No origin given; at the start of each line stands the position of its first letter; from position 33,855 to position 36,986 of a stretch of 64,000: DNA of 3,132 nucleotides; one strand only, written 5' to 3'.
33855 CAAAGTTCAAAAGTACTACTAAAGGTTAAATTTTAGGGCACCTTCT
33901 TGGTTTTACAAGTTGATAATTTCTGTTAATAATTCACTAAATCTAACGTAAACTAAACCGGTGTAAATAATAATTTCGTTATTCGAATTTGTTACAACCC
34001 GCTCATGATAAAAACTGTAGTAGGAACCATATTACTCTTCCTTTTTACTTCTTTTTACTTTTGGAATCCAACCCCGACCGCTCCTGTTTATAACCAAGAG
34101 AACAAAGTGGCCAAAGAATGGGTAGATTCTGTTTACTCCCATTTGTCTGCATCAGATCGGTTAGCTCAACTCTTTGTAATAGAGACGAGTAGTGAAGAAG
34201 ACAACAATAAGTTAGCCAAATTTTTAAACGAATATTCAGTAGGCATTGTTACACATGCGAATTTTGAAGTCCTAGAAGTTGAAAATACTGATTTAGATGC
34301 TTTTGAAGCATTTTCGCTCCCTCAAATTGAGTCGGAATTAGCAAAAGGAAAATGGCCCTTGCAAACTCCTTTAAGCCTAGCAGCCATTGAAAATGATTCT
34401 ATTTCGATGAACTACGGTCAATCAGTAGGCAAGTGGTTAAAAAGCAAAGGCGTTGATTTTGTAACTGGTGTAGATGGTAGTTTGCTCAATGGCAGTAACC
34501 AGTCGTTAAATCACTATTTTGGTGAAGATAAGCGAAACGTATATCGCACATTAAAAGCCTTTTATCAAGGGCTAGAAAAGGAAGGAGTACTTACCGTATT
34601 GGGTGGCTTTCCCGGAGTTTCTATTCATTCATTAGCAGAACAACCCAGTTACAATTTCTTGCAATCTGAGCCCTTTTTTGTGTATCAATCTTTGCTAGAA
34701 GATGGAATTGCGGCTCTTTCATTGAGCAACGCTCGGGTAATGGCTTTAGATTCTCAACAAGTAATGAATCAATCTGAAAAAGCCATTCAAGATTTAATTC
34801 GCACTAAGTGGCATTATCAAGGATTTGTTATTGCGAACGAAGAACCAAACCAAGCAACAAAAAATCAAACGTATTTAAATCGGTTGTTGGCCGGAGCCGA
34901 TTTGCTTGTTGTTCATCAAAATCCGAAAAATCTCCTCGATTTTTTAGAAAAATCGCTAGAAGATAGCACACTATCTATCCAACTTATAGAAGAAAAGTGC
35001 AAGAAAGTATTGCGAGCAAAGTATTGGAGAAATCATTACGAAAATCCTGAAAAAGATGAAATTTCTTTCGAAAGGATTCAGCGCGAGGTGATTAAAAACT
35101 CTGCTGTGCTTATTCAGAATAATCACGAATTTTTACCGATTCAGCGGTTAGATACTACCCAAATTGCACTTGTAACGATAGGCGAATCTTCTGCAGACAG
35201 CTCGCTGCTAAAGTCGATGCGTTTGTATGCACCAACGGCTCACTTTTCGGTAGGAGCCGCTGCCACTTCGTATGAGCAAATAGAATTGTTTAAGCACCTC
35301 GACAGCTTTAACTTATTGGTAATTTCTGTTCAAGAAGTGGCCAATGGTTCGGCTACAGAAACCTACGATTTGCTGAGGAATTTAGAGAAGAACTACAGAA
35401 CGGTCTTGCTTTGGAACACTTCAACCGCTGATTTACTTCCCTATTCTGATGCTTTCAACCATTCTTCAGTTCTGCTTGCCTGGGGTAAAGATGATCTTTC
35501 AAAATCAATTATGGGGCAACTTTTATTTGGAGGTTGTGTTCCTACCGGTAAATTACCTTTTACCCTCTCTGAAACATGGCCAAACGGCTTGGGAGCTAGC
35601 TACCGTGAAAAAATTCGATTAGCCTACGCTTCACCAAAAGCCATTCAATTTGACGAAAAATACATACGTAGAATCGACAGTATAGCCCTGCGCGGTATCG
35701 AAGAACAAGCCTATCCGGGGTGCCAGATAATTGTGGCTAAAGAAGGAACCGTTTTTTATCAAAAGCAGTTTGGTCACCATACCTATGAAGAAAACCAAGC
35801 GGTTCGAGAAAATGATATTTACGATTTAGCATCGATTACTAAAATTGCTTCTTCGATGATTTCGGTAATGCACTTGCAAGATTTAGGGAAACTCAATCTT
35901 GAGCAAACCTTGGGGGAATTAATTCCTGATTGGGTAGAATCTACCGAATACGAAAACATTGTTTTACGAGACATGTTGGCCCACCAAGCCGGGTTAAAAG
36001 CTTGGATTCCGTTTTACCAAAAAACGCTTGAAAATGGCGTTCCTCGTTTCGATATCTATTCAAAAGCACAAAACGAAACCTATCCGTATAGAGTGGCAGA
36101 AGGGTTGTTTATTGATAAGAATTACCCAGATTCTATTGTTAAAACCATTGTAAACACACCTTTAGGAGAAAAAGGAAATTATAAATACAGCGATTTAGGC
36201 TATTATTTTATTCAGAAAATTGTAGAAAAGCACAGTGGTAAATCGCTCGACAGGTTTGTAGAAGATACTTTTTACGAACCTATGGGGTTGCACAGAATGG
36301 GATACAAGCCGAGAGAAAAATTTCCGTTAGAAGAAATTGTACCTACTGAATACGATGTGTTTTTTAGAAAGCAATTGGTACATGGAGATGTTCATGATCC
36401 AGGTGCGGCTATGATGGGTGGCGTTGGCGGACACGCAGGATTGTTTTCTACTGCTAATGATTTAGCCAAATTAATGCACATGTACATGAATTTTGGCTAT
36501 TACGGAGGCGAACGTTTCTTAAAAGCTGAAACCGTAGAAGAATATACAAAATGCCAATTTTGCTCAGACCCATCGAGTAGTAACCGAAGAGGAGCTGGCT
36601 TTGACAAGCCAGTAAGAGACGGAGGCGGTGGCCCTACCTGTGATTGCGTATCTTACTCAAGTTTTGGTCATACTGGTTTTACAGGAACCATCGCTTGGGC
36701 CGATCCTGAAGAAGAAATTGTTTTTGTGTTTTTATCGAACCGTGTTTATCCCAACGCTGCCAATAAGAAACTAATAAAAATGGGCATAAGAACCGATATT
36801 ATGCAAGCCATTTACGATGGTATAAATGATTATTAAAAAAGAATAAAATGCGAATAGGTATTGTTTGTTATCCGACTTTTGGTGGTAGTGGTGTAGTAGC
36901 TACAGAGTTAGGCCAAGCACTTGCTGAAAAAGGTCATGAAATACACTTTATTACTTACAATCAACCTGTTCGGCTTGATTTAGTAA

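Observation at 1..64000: Hyper-abundant oligonucleotide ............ (core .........): a DNA-uptake-sequence-like signature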

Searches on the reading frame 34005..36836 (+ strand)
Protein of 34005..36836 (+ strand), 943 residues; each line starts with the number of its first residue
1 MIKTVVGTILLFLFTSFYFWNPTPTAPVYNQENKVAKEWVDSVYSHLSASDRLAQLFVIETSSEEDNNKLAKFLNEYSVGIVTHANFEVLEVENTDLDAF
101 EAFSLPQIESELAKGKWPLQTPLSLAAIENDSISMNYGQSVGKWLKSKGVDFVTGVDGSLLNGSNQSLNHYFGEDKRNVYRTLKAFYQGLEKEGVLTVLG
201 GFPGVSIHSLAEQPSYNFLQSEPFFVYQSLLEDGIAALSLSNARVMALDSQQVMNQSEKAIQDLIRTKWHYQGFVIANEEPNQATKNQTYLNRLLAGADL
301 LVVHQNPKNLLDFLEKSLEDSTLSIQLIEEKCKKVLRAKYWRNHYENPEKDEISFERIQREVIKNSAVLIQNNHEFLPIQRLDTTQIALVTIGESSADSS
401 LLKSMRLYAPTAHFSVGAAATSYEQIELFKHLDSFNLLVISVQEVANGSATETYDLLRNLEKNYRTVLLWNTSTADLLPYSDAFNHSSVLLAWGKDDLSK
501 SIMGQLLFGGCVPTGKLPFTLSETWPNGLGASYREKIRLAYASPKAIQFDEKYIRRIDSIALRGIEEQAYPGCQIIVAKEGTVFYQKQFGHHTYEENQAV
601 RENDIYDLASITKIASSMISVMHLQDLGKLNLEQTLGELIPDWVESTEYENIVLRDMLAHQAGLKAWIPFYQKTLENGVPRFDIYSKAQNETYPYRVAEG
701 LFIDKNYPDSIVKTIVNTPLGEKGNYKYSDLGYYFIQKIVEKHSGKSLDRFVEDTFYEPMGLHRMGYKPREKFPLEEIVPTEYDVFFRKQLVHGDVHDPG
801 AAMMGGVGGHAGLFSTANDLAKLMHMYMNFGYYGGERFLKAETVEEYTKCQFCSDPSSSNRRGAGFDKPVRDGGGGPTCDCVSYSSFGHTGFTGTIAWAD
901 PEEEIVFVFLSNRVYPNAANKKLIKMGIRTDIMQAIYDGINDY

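Call 9: find_encoding_contigs(protein=window:34005-36836:+, flank=10000, max_places=6)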
Protein window:34005-36836:+ (943 aa): no gene with exactly this product is on record in the collection.
